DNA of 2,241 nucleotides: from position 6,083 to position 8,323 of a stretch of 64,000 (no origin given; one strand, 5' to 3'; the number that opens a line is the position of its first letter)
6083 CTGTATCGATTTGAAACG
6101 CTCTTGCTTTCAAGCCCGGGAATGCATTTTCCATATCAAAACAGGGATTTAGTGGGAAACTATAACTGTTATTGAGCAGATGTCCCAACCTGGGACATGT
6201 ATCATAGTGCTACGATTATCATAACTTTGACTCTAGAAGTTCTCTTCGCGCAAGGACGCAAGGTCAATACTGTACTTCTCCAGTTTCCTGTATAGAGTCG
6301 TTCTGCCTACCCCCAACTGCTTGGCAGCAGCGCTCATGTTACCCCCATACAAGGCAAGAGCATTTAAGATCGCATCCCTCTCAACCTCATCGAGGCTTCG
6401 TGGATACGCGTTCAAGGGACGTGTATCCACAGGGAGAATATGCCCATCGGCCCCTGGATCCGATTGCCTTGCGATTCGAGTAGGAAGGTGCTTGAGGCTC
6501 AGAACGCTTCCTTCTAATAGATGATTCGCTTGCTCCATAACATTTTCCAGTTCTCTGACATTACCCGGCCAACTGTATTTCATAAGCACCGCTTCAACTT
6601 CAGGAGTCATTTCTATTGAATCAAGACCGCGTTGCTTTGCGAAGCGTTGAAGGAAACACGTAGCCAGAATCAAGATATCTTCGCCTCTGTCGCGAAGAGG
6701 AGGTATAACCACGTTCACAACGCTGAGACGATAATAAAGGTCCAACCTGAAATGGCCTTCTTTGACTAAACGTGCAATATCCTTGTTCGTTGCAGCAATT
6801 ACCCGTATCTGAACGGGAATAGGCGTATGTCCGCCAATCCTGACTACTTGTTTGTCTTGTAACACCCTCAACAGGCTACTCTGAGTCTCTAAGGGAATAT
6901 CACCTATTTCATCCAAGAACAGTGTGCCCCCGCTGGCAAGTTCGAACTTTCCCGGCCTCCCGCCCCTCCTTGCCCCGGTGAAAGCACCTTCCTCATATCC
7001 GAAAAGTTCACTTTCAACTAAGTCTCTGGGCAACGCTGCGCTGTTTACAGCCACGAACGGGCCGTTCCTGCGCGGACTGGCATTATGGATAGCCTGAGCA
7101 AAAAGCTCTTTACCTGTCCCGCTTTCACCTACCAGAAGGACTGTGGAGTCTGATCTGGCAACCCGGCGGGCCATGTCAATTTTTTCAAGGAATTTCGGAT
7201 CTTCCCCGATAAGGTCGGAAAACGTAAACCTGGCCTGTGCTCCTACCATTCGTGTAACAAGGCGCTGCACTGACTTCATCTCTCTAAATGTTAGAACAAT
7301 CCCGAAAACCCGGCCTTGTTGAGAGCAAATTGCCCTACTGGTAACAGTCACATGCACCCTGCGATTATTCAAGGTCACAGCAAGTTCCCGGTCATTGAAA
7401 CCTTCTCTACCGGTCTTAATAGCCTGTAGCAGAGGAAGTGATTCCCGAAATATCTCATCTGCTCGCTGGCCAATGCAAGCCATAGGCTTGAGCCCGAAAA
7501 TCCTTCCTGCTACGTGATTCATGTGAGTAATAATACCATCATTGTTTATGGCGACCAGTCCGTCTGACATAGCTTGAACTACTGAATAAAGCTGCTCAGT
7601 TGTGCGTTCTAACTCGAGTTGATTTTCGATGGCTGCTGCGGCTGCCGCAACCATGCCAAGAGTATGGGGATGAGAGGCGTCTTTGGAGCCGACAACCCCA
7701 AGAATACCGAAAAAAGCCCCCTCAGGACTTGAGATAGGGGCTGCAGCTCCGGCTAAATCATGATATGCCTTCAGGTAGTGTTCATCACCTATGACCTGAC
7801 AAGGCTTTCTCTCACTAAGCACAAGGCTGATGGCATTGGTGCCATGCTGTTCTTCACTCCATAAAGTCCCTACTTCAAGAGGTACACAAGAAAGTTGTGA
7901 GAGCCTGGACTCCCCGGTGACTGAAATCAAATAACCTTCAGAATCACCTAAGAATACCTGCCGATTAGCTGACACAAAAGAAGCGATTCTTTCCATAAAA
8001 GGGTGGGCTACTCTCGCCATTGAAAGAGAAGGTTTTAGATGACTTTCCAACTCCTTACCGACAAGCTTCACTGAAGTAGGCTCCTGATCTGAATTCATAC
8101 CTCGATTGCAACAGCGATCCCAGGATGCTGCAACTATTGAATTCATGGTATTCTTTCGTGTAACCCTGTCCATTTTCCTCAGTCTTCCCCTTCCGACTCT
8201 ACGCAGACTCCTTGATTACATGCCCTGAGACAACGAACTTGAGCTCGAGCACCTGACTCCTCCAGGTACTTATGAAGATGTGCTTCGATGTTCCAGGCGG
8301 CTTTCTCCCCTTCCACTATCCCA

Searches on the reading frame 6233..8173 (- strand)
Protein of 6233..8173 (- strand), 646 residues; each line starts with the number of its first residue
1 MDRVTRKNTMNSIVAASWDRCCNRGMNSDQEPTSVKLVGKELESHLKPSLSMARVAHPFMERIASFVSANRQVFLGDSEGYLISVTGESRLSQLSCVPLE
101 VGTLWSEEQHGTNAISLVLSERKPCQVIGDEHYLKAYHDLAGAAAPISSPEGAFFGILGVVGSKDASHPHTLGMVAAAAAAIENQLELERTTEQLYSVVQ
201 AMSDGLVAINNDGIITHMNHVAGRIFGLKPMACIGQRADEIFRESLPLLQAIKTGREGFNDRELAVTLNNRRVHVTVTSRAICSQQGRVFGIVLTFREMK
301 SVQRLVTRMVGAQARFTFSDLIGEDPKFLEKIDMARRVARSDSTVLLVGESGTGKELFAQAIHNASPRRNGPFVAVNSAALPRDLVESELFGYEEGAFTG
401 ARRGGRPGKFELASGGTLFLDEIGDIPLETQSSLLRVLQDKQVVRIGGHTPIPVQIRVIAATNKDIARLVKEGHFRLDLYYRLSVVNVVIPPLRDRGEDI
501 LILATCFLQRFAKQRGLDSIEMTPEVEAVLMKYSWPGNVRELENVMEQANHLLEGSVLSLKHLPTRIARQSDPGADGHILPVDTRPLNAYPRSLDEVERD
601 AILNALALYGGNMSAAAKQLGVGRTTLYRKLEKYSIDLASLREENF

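Call 5: search_protein_families(library=pfam, proteins=[window:6233-8173:-])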
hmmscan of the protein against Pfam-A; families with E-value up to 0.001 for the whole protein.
window:6233-8173:- (646 aa): 16 families
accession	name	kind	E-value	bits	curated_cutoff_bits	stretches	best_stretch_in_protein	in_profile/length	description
PF00158.32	Sigma54_activat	-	1.7e-68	230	20.2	1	321-488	1-167/168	Sigma-54 interaction domain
PF25601.1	AAA_lid_14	-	7.9e-24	83.7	27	1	494-573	1-80/87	AAA+ ATPase lid domain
PF14532.12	Sigma54_activ_2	-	1.8e-18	67.6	25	1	337-493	16-138/138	Sigma-54 interaction domain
PF02954.25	HTH_8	-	8.9e-16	57.8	22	1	594-634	2-42/42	Bacterial regulatory protein, Fis family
PF00989.32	PAS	-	7.8e-10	39.2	22.6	1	194-298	2-112/113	PAS fold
PF07728.20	AAA_5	-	1.7e-09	38.2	22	1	345-464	2-123/139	AAA domain (dynein-related subfamily)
PF13426.13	PAS_9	-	8.4e-09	36.1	27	1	204-299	2-101/103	PAS domain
PF08448.16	PAS_4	-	2.3e-08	34.7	23.1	1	201-300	3-106/110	PAS fold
PF01078.27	Mg_chelatase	-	5.9e-07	29.5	20.3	1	397-464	89-158/207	Magnesium chelatase, subunit ChlI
PF01590.32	GAF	-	1e-06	29.8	22.4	1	54-186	4-133/133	GAF domain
PF18024.7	HTH_50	-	2.5e-06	27.5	27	1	594-636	8-49/50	Helix-turn-helix domain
PF13188.13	PAS_8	-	6.1e-05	23.2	21.8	1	193-253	1-54/65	PAS domain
PF00004.35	AAA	-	0.00029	21.8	21.2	0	345-466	1-111/131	ATPase family associated with various cellular activities (AAA)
PF07726.17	AAA_3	-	0.00039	20.7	27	1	345-463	2-111/131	ATPase family associated with various cellular activities (AAA)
PF00493.29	MCM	-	0.00056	19.5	23.3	0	334-468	49-177/224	MCM P-loop domain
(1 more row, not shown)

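Call 6: search_protein_families(library=ncbifam, proteins=[window:6233-8173:-])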
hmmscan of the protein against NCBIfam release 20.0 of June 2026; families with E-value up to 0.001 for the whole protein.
window:6233-8173:- (646 aa): 36 families (the best 25 are shown)
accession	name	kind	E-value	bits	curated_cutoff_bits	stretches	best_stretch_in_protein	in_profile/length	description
NF008485.2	PRK11388.1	equivalog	7.5e-127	424.3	551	1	6-639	15-640/643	dihydroxyacetone kinase operon transcriptional regulator DhaR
NF041552.1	TF_PrdR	equivalog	1.1e-124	416.9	795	1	172-634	113-576/577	sigma-54 dependent transcriptional regulator PrdR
TIGR02329.1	propionate_PrpR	equivalog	5.1e-102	342.2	499.2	1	300-632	194-525/526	propionate catabolism operon regulatory protein PrpR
TIGR01818.1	ntrC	equivalog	4.6e-100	335.6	558.6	1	297-632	112-461/463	nitrogen regulation protein NR(I)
NF008469.0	PRK11361.1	equivalog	7.7e-100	334.8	714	1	294-639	120-459/461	acetoacetate metabolism transcriptional regulator AtoC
TIGR02915.1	PEP_resp_reg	equivalog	1.2e-97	327.6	502.6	1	302-636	122-444/445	PEP-CTERM-box response regulator transcription factor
TIGR01817.1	nifA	equivalog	3.9e-97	326.2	528.85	1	313-563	190-438/534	nif-specific transcriptional activator NifA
NF003451.0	PRK05022.1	equivalog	5.8e-94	315.6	476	1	312-633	184-507/512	nitric oxide reductase transcriptional regulator NorR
NF011953.0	PRK15424.1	equivalog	7.3e-93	312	703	1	307-633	207-533/538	propionate catabolism operon regulatory protein PrpR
NF050807.1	TransRegFlbDCaul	equivalog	5.3e-90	302.4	750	1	319-635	118-439/454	sigma-54-dependent transcriptional regulator FlbD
NF038308.1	RNA_repair_RtcR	equivalog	4.5e-89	299.7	650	1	285-637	146-519/530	RNA repair transcriptional activator RtcR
NF008176.1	PRK10923.1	equivalog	5.3e-86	289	620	1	314-635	133-467/469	nitrogen regulation protein NR(I)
NF007689.0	PRK10365.1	equivalog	1.5e-83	281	760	1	320-632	140-440/441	sigma-54-dependent response regulator transcription factor ZraR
NF008085.0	PRK10820.1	equivalog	1.9e-79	267.6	576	1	189-637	76-513/520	transcriptional regulator TyrR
NF041946.1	LuxO_transreg_Vib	equivalog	3.3e-78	263.6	800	1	313-634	127-460/463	quorum-sensing sigma-54 dependent transcriptional regulator LuxO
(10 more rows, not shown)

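Call 10: find_encoding_contigs(protein=window:6233-8173:-, flank=10000, max_places=6)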
Protein window:6233-8173:- (646 aa): 17 contigs read that carry it; 6 places shown.
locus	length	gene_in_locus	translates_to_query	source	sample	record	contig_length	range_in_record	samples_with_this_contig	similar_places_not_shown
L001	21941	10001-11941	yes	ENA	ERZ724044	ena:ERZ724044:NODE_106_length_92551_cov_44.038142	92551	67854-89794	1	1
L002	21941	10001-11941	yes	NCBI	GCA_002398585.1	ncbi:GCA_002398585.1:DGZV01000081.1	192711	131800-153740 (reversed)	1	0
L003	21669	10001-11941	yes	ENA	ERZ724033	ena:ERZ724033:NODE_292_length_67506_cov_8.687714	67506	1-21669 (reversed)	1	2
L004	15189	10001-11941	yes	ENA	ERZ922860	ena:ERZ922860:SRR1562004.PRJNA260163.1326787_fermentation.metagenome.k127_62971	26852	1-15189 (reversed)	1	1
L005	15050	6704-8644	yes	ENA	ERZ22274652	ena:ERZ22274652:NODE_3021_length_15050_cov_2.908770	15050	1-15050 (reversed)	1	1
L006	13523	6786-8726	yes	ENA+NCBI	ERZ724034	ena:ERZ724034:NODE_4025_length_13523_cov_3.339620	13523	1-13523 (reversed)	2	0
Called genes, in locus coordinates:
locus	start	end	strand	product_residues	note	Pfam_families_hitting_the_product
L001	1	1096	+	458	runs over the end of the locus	PF02878:PGM_PMM_I, PF02879:PGM_PMM_II, PF02880:PGM_PMM_III, PF00408:PGM_PMM_IV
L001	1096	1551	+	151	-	PF01648:ACPS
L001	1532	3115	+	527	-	PF03853:YjeF_N, PF01256:Carb_kinase, PF02110:HK (faint)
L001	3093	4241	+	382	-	PF01168:Ala_racemase_N, PF00842:Ala_racemase_C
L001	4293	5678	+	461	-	PF00890:FAD_binding_2 (faint), PF01134:GIDA (faint), PF01262:AlaDh_PNT_C (faint), PF07992:Pyr_redox_2, PF12831:FAD_oxidored, PF13738:Pyr_redox_3, PF00070:Pyr_redox, PF02852:Pyr_redox_dim, +1 more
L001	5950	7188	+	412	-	PF00860:Xan_ur_permease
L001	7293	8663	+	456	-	PF12832:MFS_1_like (weak), PF07690:MFS_1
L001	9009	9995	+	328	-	PF00288:GHMP_kinases_N, PF08544:GHMP_kinases_C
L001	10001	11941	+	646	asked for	PF00989:PAS, PF08448:PAS_4, PF13426:PAS_9, PF00158:Sigma54_activat, PF07728:AAA_5, PF14532:Sigma54_activ_2, PF25601:AAA_lid_14, PF02954:HTH_8, +4 more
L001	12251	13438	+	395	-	PF02655:ATP-grasp_3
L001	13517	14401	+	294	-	PF01913:FTR, PF02741:FTR_C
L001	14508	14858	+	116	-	PF01568:Molydop_binding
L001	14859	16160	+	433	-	-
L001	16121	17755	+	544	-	PF01979:Amidohydro_1 (faint), PF07969:Amidohydro_3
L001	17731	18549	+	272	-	PF01493:GXGXG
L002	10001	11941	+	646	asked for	PF00989:PAS, PF08448:PAS_4, PF13426:PAS_9, PF00158:Sigma54_activat, PF07728:AAA_5, PF14532:Sigma54_activ_2, PF25601:AAA_lid_14, PF02954:HTH_8, +4 more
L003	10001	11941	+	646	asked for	PF00989:PAS, PF08448:PAS_4, PF13426:PAS_9, PF00158:Sigma54_activat, PF07728:AAA_5, PF14532:Sigma54_activ_2, PF25601:AAA_lid_14, PF02954:HTH_8, +4 more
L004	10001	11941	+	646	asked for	PF00989:PAS, PF08448:PAS_4, PF13426:PAS_9, PF00158:Sigma54_activat, PF07728:AAA_5, PF14532:Sigma54_activ_2, PF25601:AAA_lid_14, PF02954:HTH_8, +4 more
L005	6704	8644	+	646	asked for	PF00989:PAS, PF08448:PAS_4, PF13426:PAS_9, PF00158:Sigma54_activat, PF07728:AAA_5, PF14532:Sigma54_activ_2, PF25601:AAA_lid_14, PF02954:HTH_8, +4 more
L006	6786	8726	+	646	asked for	PF00989:PAS, PF08448:PAS_4, PF13426:PAS_9, PF00158:Sigma54_activat, PF07728:AAA_5, PF14532:Sigma54_activ_2, PF25601:AAA_lid_14, PF02954:HTH_8, +4 more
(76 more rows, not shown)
